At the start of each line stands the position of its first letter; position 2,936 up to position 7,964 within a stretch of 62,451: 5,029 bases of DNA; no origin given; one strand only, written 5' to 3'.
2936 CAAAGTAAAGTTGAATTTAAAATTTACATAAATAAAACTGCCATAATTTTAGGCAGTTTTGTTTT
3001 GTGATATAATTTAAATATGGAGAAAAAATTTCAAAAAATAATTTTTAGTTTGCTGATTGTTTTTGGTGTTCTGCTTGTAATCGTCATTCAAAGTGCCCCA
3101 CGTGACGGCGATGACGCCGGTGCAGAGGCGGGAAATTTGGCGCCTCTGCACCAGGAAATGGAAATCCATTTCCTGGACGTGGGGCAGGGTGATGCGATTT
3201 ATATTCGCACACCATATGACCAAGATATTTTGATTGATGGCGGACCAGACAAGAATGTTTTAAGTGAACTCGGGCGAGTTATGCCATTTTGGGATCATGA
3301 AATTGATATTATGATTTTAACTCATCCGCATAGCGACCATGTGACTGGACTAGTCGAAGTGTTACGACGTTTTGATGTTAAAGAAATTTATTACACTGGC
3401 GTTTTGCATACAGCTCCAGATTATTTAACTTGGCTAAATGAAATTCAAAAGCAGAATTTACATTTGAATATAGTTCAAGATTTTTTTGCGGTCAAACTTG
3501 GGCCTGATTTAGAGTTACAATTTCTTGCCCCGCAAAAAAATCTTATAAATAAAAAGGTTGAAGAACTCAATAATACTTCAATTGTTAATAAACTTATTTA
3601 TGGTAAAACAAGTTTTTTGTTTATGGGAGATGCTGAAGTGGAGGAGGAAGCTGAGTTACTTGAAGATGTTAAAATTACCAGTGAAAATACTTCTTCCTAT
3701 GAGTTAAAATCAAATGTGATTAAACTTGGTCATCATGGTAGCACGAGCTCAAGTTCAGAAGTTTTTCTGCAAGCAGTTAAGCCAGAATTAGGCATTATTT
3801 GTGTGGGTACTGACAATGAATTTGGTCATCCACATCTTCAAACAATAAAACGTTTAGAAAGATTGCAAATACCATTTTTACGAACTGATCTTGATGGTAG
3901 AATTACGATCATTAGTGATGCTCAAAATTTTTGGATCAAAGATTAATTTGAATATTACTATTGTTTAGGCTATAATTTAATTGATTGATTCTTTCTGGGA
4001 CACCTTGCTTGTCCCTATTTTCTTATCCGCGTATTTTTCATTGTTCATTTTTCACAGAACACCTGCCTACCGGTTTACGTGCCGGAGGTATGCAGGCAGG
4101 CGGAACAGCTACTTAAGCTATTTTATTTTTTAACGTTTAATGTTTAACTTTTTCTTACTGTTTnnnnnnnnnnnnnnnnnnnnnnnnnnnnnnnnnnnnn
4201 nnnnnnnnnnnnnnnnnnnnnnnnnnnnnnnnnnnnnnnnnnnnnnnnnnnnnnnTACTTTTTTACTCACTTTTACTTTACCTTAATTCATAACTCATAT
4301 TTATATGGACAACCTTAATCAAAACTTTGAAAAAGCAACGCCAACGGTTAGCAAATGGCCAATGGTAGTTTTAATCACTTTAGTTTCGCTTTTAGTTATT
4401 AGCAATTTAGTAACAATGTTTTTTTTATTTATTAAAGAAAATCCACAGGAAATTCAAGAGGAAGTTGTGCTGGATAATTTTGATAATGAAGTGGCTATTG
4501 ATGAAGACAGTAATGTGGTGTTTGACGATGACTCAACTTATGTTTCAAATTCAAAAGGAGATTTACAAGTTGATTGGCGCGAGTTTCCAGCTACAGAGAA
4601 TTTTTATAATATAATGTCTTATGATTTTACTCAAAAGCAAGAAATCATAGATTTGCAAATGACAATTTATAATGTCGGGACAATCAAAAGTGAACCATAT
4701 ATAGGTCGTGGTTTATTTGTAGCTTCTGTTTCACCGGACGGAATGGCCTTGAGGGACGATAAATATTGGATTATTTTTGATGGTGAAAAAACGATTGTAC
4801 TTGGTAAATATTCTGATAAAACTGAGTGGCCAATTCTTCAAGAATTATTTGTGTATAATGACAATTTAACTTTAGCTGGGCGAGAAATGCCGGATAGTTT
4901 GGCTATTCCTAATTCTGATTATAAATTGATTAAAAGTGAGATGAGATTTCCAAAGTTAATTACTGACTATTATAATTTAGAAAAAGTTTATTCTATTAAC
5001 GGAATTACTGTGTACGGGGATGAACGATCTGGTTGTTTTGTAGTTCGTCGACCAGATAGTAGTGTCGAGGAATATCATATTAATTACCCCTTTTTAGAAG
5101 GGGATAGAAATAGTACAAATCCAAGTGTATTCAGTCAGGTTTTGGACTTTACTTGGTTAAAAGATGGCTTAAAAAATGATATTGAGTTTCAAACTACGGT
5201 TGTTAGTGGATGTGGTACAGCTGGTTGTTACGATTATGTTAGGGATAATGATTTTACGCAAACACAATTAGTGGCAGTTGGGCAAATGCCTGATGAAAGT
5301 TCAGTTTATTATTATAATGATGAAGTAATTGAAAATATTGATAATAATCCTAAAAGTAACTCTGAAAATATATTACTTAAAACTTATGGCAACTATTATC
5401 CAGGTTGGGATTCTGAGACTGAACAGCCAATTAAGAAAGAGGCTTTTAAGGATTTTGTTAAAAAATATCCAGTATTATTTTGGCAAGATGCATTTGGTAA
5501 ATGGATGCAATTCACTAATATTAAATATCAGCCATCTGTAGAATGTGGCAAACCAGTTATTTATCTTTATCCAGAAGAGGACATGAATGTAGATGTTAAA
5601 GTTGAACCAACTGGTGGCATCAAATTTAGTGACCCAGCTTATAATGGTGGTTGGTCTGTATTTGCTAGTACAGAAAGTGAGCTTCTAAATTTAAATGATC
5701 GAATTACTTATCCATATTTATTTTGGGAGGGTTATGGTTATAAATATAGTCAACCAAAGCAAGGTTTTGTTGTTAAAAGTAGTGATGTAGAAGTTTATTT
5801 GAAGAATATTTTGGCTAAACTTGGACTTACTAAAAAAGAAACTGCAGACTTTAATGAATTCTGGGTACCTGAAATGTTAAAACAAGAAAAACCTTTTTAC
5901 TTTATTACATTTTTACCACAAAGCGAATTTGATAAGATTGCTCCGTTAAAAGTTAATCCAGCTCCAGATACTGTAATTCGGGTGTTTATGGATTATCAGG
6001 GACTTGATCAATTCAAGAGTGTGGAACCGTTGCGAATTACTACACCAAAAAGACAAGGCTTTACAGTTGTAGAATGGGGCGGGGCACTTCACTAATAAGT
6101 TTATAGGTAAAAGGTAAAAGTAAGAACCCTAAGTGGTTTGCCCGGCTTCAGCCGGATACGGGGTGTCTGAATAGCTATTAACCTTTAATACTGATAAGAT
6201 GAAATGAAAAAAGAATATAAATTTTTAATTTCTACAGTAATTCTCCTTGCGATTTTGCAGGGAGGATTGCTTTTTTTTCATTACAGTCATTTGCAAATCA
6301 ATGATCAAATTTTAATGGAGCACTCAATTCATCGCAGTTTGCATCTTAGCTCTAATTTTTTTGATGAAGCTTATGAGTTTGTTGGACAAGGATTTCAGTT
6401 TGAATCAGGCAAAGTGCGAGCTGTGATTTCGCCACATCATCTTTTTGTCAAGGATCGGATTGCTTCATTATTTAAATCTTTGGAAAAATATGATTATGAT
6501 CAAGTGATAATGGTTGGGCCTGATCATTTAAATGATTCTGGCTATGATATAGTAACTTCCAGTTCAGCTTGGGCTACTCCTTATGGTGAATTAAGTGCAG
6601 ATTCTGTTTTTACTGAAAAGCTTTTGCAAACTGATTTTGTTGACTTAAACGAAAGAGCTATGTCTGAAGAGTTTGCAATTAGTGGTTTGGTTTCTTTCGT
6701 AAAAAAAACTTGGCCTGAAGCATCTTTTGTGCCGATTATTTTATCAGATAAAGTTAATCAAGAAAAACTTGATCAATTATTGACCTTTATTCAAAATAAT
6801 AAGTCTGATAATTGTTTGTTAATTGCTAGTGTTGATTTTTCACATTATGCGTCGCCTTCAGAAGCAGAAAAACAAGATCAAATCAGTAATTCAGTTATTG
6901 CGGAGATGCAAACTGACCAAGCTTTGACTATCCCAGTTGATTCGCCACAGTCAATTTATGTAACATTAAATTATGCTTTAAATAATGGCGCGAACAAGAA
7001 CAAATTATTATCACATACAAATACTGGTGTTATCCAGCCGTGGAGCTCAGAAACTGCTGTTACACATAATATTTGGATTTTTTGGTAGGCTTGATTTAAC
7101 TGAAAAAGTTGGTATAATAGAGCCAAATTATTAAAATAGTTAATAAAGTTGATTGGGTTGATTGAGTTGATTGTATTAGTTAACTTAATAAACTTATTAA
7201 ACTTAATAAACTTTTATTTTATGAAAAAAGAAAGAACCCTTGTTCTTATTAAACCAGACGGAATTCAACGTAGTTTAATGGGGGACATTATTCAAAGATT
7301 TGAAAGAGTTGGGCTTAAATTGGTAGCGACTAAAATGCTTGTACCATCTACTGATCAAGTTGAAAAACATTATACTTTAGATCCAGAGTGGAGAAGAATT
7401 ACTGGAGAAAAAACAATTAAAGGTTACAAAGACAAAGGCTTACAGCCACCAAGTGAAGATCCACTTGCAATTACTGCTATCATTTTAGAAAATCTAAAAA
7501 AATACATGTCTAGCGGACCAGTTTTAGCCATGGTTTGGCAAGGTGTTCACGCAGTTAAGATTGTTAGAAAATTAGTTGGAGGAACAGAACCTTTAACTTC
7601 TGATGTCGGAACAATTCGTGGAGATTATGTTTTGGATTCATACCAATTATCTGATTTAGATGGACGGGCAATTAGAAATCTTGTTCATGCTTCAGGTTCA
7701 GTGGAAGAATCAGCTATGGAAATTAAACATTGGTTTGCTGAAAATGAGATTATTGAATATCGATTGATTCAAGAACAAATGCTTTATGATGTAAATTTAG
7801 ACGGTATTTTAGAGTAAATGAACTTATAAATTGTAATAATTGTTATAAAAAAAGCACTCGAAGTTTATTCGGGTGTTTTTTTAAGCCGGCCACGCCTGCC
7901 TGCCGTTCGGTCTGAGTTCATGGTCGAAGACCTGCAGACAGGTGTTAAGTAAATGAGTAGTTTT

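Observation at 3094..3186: GC-rich four-way-junction structure encoded in-frame inside the ComEC-type nuclease gene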

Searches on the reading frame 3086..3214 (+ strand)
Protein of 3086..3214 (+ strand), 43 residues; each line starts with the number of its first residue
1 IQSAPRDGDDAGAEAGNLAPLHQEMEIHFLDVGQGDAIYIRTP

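Call 33: find_homologous_proteins(query=A2, max_evalue=0.001)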
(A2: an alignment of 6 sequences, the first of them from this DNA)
Query A2 (6 sequences) (43 aa, profile of the alignment): 30 proteins with E <= 0.001 among 1356 candidates.
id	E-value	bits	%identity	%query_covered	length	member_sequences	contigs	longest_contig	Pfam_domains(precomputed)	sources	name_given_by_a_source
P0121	3.5e-7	48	52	58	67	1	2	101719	-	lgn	-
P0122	5.0e-7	48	65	60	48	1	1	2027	-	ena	-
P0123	4.4e-6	45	74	44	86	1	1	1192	-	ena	-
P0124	5.8e-6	44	62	49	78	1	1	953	-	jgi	jgi:competence protein ComEC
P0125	7.7e-6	44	68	51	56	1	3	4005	-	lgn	-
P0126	9.6e-6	44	79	44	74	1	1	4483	-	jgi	-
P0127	1.6e-5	43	63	44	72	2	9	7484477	-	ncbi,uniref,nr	ncbi:hypothetical protein WDD9_002155 [Paenibacillus melissococcoides]|uniref:hypothetical protein n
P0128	4.5e-5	41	57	49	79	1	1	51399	-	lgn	-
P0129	4.9e-5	41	67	49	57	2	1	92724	-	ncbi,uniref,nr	ncbi:hypothetical protein B4135_0465 [Caldibacillus debilis]|uniref:MBL fold metallo-hydrolase n=1 T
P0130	6.0e-5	41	62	49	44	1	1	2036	-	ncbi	ncbi:MAG TPA: MBL fold metallo-hydrolase, partial [Solibacillus sp.]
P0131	7.1e-5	41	70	47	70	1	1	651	-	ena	-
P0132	2.2e-4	39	64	51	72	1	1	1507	-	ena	-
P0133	2.3e-4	39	55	47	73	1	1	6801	-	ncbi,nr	ncbi:hypothetical protein KJ632_02975, partial [Patescibacteria group bacterium]|nr:hypothetical pro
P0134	2.6e-4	39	70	47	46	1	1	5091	-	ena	-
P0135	2.7e-4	39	65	47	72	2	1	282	-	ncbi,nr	ncbi:MBL fold metallo-hydrolase, partial [Clostridioides difficile]|nr:MBL fold metallo-hydrolase [C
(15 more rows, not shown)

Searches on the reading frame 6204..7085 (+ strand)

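Call 72: search_protein_families(library=pfam, proteins=[window:6204-7085:+], max_evalue=0.001)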
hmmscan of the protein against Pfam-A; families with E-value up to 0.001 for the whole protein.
window:6204-7085:+ (294 aa): 1 family
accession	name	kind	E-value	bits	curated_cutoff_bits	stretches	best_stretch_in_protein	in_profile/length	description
PF01875.22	Memo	-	1.2e-24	87.4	27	1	66-278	28-256/269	Memo-like protein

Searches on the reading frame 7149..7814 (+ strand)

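Call 72: search_protein_families(library=pfam, proteins=[window:7149-7814:+], max_evalue=0.001)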
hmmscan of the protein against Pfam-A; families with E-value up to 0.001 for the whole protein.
window:7149-7814:+ (222 aa): 2 families
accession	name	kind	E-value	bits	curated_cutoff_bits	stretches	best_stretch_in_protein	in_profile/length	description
PF00334.24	NDK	-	3.4e-38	131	27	2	114-201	58-135/135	Nucleoside diphosphate kinase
PF01701.23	PSI_PsaJ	-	0.0006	20.7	22.4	0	114-136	2-24/37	Photosystem I reaction centre subunit IX / PsaJ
